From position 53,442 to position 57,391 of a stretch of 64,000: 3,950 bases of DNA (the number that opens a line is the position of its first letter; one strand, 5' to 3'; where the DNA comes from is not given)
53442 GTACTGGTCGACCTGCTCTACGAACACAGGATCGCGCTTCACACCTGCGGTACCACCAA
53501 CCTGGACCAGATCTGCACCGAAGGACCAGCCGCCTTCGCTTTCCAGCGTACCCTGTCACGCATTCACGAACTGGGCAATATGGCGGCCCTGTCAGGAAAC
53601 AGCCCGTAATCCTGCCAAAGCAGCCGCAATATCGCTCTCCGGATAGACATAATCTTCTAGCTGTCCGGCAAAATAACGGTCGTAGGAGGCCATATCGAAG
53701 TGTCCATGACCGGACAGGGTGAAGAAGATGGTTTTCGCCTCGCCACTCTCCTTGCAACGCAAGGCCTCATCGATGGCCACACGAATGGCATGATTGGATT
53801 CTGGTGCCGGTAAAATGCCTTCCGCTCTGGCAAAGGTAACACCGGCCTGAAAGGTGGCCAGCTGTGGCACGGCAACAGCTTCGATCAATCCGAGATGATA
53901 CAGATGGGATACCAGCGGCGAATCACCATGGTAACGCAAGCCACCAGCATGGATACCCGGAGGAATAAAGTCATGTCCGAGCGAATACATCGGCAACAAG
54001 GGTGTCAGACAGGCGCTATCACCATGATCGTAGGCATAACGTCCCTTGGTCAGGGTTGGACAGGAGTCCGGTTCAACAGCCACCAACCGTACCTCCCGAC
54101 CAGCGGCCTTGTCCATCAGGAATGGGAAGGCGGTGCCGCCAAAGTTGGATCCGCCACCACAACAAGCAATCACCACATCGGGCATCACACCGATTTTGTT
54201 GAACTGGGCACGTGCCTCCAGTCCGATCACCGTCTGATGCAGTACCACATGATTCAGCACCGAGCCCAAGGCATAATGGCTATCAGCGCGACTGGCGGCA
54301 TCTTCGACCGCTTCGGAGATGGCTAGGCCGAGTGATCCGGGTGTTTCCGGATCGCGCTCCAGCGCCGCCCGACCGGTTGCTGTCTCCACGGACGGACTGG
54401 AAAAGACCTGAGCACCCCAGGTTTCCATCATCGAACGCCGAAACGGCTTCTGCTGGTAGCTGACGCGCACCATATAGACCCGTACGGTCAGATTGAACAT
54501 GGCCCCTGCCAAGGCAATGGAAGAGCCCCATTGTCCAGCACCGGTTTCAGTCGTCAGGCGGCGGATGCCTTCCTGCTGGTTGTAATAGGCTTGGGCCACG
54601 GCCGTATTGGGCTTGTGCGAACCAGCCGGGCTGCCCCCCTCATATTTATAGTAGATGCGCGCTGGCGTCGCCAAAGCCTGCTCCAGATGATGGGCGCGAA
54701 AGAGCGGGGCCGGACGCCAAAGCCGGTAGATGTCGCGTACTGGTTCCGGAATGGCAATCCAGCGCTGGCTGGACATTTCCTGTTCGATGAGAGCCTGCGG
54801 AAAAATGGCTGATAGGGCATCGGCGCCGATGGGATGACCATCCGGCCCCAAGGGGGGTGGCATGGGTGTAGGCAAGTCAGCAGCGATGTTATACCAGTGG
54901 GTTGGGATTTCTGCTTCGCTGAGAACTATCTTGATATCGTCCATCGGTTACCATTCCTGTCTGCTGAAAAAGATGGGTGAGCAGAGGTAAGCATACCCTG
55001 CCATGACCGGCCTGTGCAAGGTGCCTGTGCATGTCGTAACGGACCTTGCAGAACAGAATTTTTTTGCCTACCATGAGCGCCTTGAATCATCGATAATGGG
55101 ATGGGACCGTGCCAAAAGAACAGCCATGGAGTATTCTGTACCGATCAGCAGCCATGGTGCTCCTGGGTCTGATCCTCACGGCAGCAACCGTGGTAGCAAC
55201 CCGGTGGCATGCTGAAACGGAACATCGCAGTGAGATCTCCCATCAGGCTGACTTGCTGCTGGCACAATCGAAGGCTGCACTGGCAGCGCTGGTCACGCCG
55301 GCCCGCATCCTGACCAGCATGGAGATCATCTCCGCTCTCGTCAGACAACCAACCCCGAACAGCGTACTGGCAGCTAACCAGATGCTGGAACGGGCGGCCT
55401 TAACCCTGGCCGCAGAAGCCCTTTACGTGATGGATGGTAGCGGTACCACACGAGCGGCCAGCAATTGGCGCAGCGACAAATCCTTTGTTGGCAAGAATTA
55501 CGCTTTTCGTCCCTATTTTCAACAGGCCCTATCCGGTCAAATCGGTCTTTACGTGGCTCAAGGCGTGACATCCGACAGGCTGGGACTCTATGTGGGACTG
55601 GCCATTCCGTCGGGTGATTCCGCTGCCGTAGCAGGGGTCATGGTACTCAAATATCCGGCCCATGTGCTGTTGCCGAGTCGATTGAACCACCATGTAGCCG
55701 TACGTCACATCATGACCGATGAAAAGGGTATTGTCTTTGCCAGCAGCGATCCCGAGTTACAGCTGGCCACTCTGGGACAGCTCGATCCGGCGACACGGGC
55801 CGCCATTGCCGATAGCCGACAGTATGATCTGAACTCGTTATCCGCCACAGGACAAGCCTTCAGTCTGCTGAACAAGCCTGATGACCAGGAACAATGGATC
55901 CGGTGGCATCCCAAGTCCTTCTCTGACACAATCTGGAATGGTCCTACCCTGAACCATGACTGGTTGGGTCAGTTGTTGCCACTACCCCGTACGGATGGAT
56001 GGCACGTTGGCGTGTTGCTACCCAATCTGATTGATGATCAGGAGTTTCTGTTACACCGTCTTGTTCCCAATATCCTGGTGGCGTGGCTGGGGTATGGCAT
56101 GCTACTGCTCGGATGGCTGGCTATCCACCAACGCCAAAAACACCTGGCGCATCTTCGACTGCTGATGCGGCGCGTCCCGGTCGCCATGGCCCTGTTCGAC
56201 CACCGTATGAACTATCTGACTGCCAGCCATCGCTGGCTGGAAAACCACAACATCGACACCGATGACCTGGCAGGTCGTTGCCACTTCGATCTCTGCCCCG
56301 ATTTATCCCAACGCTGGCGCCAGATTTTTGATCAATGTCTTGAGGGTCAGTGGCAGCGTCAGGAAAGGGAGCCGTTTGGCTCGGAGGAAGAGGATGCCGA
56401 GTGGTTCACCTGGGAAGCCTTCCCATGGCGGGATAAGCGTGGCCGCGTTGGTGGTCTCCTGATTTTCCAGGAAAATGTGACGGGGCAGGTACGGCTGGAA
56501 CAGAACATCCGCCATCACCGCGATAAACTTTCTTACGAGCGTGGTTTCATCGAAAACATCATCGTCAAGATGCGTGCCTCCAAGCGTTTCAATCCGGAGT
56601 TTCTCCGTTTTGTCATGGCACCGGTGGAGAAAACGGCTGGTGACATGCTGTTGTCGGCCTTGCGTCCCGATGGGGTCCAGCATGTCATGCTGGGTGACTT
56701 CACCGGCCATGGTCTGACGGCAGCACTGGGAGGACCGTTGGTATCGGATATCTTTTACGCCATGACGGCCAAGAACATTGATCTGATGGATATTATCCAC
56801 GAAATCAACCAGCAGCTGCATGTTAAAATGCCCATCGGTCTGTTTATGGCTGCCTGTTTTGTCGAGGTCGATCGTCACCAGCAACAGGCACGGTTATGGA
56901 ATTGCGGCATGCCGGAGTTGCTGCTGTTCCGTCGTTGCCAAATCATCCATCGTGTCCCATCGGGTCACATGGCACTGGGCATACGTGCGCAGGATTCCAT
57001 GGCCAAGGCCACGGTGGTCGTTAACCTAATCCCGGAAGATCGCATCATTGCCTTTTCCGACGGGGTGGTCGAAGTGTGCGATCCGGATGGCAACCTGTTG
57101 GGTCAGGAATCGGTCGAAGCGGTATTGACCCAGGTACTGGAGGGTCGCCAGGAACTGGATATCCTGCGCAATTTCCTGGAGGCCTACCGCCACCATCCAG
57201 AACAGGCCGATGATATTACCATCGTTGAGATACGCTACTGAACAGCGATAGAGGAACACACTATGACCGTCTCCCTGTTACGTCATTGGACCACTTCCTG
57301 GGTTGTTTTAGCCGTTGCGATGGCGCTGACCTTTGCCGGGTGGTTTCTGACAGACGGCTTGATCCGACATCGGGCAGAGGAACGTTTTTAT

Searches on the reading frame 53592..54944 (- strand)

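Call 14: search_protein_families(library=pfam, proteins=[window:53592-54944:-], max_evalue=0.00001)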
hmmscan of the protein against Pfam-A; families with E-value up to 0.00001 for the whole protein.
window:53592-54944:- (450 aa): 1 family
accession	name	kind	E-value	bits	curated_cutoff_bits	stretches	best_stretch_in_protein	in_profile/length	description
PF00291.31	PALP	-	9.2e-39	134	35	1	75-412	4-295/295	Pyridoxal-phosphate dependent enzyme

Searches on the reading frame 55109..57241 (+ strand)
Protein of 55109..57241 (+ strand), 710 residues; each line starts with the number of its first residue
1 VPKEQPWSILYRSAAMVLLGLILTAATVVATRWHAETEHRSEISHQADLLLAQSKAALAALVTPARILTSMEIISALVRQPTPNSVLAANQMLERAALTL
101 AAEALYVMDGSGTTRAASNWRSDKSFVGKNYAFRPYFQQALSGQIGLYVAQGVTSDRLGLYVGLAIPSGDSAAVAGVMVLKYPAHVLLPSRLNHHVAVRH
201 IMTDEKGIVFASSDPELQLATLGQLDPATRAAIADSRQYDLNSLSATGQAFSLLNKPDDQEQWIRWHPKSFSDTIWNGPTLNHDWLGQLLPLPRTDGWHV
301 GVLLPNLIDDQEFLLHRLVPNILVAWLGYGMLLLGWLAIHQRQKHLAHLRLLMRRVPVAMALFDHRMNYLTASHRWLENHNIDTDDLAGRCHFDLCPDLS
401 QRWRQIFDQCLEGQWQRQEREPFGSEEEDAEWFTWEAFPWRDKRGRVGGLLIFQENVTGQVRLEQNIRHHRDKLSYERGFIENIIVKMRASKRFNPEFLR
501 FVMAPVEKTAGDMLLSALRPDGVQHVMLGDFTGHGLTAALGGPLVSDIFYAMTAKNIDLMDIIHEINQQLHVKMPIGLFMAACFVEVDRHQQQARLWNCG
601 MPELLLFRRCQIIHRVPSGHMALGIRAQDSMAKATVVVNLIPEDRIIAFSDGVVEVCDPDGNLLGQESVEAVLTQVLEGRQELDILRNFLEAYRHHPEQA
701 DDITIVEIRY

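Call 14: search_protein_families(library=pfam, proteins=[window:55109-57241:+], max_evalue=0.00001)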
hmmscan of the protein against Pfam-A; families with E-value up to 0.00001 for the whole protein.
window:55109-57241:+ (710 aa): 2 families
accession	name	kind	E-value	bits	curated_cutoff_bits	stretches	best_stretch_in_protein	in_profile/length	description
PF07228.17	SpoIIE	-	2.7e-31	109.5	25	1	521-709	2-190/192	Stage II sporulation protein E (SpoIIE)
PF08448.16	PAS_4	-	4.2e-10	40.3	23.1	1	355-461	3-109/110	PAS fold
